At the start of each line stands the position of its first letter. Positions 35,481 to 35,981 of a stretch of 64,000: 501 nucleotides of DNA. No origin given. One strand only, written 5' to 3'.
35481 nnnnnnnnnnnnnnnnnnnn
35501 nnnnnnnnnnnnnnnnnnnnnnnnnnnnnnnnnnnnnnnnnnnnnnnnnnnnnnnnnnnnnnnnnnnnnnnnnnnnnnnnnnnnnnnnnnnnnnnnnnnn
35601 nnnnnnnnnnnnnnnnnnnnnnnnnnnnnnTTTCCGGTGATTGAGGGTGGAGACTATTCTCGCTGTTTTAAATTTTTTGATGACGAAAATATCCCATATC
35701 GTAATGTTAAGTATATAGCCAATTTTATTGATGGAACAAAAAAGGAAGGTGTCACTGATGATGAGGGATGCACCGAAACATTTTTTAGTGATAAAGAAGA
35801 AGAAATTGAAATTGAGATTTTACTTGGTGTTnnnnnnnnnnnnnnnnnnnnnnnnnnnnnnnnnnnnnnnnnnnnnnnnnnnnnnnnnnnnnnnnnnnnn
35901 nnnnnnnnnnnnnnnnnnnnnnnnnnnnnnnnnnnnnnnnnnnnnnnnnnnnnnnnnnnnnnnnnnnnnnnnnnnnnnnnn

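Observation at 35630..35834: VgrG C-terminal tail encoded by the same AT-rich DNA as the downstream cassette (chimeric spike)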

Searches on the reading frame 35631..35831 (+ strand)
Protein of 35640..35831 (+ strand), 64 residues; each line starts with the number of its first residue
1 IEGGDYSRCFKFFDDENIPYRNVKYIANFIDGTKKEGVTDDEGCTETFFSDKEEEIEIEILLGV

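Call 47: find_homologous_proteins(query=window:35640-35831:+, max_evalue=0.01)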
Query seq(64 aa) (64 aa): 1 proteins with E <= 0.01 among 1 candidates.
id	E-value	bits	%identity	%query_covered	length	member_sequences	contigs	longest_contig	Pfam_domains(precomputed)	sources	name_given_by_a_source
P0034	1.9e-20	90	100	67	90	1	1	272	PF10106.15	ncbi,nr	ncbi:type VI secretion system tip protein VgrG, partial [Escherichia coli]|nr:type VI secretion syst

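Call 51: search_solved_structures(query=A1, max_evalue=10, show_alignments=3)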
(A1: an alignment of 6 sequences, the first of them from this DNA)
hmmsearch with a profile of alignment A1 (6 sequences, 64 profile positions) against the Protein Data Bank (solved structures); distinct sequences matched with E-value up to 10: 10.
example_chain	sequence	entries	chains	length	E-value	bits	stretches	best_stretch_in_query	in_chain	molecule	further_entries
6h56_A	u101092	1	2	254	0.0011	22.3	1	4-58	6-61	Effector domain of Pseudomonas aeruginosa VgrG2b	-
6sjl_A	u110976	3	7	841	0.22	14.9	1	10-45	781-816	Putative type VI secretion protein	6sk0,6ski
9k4a_A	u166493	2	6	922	0.52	13.7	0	19-44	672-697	Depolymerase, capsule K1-specific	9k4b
9cod_A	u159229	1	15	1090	0.56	13.5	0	9-30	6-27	SGNH hydrolase-type esterase domain-containing protein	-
6m3a_A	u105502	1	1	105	2.7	11.3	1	28-44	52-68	Biofilm-associated surface protein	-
7dm0_A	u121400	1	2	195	2.8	11.3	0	28-44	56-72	Biofilm-associated surface protein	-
1cvm_A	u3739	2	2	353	4.9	10.5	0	24-44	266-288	PHYTASE | 3-PHYTASE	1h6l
1poo_A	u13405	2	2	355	4.9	10.5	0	24-44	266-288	PROTEIN (PHYTASE)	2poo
1qlg_A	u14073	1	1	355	4.9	10.5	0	24-44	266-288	3-PHYTASE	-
3amr_A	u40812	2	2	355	9.7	9.6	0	24-44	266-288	3-phytase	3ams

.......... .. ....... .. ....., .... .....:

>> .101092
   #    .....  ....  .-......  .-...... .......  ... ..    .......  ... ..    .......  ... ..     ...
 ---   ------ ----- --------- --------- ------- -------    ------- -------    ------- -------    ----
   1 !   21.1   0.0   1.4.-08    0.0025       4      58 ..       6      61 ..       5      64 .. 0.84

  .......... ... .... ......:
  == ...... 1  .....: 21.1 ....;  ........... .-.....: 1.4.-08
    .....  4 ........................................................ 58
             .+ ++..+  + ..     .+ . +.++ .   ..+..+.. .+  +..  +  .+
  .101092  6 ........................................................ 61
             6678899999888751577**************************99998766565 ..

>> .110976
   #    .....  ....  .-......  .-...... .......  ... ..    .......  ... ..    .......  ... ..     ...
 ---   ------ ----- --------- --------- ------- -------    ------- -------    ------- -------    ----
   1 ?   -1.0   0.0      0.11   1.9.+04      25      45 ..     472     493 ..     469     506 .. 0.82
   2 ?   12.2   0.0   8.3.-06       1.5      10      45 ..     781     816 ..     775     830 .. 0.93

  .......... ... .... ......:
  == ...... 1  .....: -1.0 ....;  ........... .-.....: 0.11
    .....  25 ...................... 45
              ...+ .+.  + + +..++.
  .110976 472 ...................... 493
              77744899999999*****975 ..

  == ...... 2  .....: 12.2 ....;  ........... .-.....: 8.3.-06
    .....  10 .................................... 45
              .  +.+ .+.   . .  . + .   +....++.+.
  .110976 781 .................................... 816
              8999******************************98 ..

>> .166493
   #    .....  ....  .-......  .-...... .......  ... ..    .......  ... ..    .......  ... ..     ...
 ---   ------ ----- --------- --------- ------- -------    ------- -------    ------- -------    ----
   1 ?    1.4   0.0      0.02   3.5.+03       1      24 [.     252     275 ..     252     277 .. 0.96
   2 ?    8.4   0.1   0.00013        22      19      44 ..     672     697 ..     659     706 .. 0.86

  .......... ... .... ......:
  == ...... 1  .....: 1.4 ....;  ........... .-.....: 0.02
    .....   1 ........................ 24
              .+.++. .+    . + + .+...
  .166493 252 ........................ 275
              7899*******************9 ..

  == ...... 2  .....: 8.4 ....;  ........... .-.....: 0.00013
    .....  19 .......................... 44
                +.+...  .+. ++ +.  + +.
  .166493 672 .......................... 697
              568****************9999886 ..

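Call 75: predict_structure(alignment_id=A4)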
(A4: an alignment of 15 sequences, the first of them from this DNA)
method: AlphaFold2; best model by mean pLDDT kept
length: 67 residues; sequences in the alignment: 15
mean_pLDDT: 82.5   pTM: 0.63
mean pLDDT of the five models: 82.5, 80.0, 77.5, 77.3, 76.5
residues with pLDDT >= 90: 31; 70-90: 25; 50-70: 4; < 50: 7
segments of 3 or more residues with pLDDT < 50: 1-6
pLDDT, mean of each block of 10 residues (from residue 1): 52 88 92 90 91 83 80
secondary structure, 60 per line:
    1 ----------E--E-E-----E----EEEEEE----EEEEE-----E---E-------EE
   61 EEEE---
elements in order: E27-32 E37-41 E59-64

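Call 77: fold_search(model_id=the predicted structure, library=pdb)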
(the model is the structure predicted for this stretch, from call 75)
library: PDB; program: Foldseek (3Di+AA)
matches with E <= 10: 466; with E <= 0.001: 0
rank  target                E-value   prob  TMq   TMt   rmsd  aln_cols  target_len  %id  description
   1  6sjl_A                2.1e-02  1.00  0.73  0.16   7.3        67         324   19  Structure of the Tle1 effector bound to the VgrG spike from the Type 6 secretion system (released 2020-04-29)
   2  7dm0_A                2.4e-01  0.98  0.54  0.25   3.3        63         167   17  Biofilm associated protein - C region (released 2021-12-15)
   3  6ski_A                4.5e-01  0.94  0.45  0.60   5.9        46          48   24  The Tle hydrolase bound to the TTR domain of the VgrG spike of the Type 6 secretion system (released 2020-04-15)
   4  2yn3_C                6.4e-01  0.51  0.37  0.11   9.6        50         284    8  Structural insight into the giant calcium-binding adhesin SiiE: implications for the adhesion of Salmonella enterica t (released 2013-04-03)
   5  5tth_A                7.1e-01  0.57  0.44  0.06   3.6        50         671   16  Heterodimeric SpyCatcher/SpyTag-fused zebrafish TRAP1 in ATP/ADP-hybrid state (released 2017-08-23)
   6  4mls_A                7.6e-01  0.63  0.43  0.37   3.0        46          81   15  Crystal structure of the SpyTag and SpyCatcher-deltaN1 complex (released 2013-11-13)
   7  3j9t_B                8.0e-01  0.72  0.47  0.09   5.0        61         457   15  Yeast V-ATPase state 1 (released 2015-05-13)
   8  2yn3_D                8.5e-01  0.75  0.51  0.19   9.0        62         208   10  Structural insight into the giant calcium-binding adhesin SiiE: implications for the adhesion of Salmonella enterica t (released 2013-04-03)
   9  4mli_C                8.9e-01  0.51  0.42  0.36   3.3        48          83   17  Crystal structure of the SpyTag/SpyCatcher complex (released 2013-11-13)
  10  1cwv                  1.0e+00  0.72  0.52  0.09   8.8        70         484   13  CRYSTAL STRUCTURE OF INVASIN: A BACTERIAL INTEGRIN-BINDING PROTEIN (released 1999-10-13)
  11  6xby_E                1.0e+00  0.63  0.49  0.09   8.4        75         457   13  Cryo-EM structure of V-ATPase from bovine brain, state 2 (released 2020-08-19)
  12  4mli_A                1.1e+00  0.47  0.43  0.37   3.1        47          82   15  Crystal structure of the SpyTag/SpyCatcher complex (released 2013-11-13)
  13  2nd5_MODEL_1_A        1.2e+00  0.04  0.16  0.13  10.0        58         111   19  Lysine dimethylated FKBP12 (released 2017-05-17)
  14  9cfc_D                1.3e+00  0.75  0.54  0.10   3.6        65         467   15  Cryo-EM structure of human kidney V-ATPase state 2 (released 2025-08-06)
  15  1o5u_A                1.3e+00  0.38  0.40  0.31   9.3        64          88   16  Crystal structure of a duf861 family protein (tm1112) from thermotoga maritima at 1.83 A resolution (released 2003-11-11)
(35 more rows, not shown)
